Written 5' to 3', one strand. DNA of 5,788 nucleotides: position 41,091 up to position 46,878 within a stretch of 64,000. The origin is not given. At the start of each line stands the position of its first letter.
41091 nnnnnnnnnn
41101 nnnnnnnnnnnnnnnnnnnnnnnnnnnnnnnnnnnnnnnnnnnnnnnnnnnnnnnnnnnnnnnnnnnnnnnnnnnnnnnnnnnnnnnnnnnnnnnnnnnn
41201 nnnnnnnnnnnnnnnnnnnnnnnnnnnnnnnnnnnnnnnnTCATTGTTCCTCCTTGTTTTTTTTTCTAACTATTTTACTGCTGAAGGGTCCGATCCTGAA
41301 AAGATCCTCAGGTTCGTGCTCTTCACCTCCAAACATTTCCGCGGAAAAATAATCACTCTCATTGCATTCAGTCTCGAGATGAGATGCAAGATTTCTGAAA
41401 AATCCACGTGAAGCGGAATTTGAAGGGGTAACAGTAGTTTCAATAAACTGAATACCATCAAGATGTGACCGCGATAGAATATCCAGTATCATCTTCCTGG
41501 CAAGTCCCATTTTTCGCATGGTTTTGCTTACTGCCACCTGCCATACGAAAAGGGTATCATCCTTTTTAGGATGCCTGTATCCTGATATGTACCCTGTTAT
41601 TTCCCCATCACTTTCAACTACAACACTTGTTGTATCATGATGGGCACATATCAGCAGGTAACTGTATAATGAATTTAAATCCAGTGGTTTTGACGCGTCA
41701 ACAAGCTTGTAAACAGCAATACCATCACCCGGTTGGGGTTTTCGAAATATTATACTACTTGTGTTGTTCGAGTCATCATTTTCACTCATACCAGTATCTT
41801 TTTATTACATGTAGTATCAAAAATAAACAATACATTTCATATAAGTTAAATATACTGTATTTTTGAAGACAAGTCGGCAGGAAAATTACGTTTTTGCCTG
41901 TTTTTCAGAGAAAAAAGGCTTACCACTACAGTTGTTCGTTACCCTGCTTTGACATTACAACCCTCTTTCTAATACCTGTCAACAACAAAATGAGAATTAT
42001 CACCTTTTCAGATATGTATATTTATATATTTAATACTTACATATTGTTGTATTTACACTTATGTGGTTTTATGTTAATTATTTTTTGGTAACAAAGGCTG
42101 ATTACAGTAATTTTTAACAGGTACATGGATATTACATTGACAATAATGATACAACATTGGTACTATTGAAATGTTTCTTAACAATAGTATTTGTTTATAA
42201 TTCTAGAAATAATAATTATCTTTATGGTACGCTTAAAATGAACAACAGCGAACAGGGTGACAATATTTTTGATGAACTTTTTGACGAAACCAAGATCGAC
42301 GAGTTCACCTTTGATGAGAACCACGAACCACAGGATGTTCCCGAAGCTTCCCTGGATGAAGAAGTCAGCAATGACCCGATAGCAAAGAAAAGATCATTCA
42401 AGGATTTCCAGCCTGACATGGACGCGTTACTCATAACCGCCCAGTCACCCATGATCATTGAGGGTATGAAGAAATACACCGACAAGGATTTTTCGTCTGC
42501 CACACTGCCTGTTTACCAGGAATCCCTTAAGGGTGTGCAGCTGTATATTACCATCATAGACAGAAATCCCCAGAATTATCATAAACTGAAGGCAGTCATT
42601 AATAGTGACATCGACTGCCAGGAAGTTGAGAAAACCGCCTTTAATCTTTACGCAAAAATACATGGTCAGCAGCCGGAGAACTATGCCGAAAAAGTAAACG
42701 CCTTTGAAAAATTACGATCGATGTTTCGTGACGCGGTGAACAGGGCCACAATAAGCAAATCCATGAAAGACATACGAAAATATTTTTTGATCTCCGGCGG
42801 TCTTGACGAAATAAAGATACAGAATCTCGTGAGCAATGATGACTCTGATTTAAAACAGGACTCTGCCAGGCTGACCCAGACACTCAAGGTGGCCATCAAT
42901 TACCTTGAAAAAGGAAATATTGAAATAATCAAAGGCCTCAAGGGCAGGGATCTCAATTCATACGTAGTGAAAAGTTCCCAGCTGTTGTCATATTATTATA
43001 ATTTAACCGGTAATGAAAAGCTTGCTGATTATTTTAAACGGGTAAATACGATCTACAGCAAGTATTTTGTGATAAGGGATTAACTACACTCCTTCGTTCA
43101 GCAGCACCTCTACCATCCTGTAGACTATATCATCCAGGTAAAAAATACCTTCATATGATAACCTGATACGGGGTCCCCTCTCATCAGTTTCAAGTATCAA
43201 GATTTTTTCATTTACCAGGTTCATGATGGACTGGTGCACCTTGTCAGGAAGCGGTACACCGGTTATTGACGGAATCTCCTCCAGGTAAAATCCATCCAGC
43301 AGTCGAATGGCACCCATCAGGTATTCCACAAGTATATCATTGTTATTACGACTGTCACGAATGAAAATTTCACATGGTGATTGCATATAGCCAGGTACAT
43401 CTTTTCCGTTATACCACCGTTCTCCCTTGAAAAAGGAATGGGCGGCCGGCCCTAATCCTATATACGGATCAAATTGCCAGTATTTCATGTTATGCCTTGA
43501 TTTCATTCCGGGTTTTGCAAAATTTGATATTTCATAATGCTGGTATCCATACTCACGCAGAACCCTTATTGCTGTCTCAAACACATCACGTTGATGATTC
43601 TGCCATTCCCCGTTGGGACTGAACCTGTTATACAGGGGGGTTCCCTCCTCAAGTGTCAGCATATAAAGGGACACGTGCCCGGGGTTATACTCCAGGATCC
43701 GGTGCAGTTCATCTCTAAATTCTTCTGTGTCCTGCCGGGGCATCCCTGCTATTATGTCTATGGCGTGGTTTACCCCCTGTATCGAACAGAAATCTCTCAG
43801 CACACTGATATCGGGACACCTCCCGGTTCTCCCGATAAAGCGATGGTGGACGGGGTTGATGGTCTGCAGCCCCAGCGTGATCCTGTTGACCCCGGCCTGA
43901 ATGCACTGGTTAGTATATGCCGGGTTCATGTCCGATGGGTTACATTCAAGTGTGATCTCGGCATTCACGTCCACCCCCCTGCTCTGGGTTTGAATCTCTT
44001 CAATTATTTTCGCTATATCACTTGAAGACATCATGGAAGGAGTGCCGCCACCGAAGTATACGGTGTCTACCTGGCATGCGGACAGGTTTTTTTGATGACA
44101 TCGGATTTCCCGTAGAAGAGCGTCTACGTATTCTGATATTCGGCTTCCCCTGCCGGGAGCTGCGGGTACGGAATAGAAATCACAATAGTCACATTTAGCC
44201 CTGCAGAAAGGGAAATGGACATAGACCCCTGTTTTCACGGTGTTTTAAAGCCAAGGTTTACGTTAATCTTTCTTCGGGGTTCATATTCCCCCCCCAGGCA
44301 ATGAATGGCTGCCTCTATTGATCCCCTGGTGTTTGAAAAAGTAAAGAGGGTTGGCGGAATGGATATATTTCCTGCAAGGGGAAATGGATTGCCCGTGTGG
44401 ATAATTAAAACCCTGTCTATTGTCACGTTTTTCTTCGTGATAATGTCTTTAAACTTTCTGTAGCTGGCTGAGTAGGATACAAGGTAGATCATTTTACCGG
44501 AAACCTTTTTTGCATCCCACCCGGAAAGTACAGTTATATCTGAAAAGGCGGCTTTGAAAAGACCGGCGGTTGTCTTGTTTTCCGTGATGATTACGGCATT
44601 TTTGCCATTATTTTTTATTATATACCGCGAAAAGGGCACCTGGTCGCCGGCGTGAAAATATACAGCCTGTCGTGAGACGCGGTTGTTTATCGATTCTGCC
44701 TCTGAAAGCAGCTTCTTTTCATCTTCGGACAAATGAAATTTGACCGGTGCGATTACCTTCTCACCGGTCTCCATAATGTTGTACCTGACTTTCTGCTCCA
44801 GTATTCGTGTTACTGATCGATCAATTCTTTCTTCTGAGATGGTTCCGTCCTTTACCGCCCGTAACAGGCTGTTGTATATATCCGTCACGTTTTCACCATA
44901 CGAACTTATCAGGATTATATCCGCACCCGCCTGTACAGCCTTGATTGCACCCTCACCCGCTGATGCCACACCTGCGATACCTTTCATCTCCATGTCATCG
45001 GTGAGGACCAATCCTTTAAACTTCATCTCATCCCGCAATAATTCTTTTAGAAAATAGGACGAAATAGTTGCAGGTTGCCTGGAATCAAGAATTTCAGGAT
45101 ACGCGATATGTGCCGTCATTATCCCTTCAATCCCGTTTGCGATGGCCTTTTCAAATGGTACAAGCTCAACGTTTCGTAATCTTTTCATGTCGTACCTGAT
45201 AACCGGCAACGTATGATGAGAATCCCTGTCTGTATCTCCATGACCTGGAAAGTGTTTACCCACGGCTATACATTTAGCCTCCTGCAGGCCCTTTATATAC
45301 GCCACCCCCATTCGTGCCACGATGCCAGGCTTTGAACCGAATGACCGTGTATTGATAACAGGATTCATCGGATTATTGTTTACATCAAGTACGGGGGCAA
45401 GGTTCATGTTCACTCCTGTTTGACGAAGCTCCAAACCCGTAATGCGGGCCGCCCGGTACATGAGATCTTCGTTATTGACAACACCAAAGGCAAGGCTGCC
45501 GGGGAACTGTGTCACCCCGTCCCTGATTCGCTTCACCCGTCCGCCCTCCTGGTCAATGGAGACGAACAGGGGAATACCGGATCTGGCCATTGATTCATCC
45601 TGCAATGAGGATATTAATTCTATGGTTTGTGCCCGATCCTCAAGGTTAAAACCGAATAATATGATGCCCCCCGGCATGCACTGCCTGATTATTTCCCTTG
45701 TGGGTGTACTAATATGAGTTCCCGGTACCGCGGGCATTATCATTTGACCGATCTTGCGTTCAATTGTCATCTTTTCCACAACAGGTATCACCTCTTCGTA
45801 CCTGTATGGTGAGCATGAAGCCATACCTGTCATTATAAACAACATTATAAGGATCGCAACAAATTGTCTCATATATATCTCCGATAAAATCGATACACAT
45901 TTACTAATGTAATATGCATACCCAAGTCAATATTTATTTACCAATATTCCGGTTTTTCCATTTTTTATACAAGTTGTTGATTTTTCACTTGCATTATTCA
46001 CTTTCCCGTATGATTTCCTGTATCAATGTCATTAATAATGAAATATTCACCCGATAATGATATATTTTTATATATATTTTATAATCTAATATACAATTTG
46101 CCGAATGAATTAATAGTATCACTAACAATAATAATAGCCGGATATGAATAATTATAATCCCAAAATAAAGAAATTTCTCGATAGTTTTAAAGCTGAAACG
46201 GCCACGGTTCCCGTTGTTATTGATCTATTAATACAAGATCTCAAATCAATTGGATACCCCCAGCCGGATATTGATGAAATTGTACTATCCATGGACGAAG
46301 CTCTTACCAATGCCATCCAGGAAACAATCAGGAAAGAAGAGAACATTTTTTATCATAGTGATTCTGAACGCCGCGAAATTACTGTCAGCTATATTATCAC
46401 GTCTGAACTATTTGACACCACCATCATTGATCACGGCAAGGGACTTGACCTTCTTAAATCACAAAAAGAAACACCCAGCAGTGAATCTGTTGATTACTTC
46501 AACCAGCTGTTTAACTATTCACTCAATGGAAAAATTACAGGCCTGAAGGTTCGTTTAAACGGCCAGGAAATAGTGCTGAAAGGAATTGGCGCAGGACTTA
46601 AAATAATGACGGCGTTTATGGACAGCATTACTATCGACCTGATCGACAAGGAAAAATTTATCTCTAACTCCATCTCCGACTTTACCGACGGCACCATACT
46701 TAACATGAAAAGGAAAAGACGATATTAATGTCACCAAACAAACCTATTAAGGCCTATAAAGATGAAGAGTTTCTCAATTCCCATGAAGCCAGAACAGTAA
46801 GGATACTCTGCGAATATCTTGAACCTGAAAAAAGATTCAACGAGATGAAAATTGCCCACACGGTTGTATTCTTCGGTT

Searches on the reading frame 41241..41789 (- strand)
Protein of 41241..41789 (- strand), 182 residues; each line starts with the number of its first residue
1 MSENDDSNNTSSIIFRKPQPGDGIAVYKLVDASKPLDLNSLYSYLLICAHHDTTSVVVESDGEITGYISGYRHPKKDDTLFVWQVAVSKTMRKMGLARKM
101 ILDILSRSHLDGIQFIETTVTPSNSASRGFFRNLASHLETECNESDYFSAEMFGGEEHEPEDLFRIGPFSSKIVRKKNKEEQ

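Call 4: search_protein_families(library=pfam, proteins=[window:41241-41789:-], max_evalue=0.01)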
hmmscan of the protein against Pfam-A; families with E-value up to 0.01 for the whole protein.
window:41241-41789:- (182 aa): 3 families
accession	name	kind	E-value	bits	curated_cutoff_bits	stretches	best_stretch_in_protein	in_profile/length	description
PF00583.31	Acetyltransf_1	-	5.3e-13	49.7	20.7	1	38-132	16-113/116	Acetyltransferase (GNAT) family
PF13508.13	Acetyltransf_7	-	3.8e-06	27.6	27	1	54-133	4-79/84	Acetyltransferase (GNAT) domain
PF13673.13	Acetyltransf_10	-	3e-05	24.4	23.6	1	50-131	28-102/128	Acetyltransferase (GNAT) domain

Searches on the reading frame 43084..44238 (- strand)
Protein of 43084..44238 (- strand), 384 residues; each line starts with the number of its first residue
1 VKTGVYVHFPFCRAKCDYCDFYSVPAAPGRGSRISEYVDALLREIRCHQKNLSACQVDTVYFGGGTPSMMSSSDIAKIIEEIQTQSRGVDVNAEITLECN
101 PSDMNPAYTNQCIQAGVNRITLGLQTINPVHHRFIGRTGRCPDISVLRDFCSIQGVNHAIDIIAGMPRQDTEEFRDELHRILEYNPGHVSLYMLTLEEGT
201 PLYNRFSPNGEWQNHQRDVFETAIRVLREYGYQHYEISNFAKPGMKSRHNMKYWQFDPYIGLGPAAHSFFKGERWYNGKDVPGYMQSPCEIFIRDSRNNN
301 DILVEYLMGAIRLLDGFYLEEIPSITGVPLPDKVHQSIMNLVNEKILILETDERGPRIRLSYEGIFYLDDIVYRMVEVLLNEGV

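Call 34: search_protein_families(library=pfam, proteins=[window:43084-44238:-], max_evalue=0.00001)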
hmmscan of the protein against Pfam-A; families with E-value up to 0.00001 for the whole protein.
window:43084-44238:- (384 aa): 1 family
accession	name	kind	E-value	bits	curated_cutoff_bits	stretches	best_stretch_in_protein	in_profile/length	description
PF04055.27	Radical_SAM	-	1.2e-18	68.2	29.5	1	6-179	1-164/166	Radical SAM superfamily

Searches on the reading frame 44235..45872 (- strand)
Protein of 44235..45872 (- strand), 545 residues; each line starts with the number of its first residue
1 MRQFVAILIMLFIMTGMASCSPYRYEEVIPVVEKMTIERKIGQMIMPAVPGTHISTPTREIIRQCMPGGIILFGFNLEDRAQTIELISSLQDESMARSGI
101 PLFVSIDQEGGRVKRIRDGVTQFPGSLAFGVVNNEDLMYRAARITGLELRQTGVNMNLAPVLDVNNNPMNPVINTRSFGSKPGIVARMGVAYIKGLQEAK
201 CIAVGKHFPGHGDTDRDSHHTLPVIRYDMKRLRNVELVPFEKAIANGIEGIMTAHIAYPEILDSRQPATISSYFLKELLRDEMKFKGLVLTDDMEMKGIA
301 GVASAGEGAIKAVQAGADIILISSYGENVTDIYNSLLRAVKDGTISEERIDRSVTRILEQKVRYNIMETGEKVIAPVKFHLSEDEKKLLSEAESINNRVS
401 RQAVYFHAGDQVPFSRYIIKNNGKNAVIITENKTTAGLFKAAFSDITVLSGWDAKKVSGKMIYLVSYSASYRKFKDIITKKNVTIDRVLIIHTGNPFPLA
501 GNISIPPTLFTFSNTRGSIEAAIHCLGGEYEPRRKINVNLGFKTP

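Call 34: search_protein_families(library=pfam, proteins=[window:44235-45872:-], max_evalue=0.00001)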
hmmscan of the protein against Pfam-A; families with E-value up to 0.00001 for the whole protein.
window:44235-45872:- (545 aa): 1 family
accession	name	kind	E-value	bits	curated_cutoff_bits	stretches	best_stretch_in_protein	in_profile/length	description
PF00933.27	Glyco_hydro_3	-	5e-96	322.3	27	1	36-358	1-314/316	Glycosyl hydrolase family 3 N terminal domain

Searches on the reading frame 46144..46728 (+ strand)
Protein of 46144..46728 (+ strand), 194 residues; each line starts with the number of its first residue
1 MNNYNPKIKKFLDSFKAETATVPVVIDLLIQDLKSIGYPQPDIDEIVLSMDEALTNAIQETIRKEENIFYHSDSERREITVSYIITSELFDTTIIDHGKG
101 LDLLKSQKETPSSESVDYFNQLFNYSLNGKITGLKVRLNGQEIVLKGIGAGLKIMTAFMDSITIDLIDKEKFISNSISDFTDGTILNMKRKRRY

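Call 34: search_protein_families(library=pfam, proteins=[window:46144-46728:+], max_evalue=0.00001)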
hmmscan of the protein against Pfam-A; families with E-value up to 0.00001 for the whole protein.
window:46144-46728:+ (194 aa): 1 family
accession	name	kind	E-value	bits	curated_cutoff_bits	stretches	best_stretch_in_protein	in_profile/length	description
PF13581.12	HATPase_c_2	-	1.9e-08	34.8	27.4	1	15-165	1-115/127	Histidine kinase-like ATPase domain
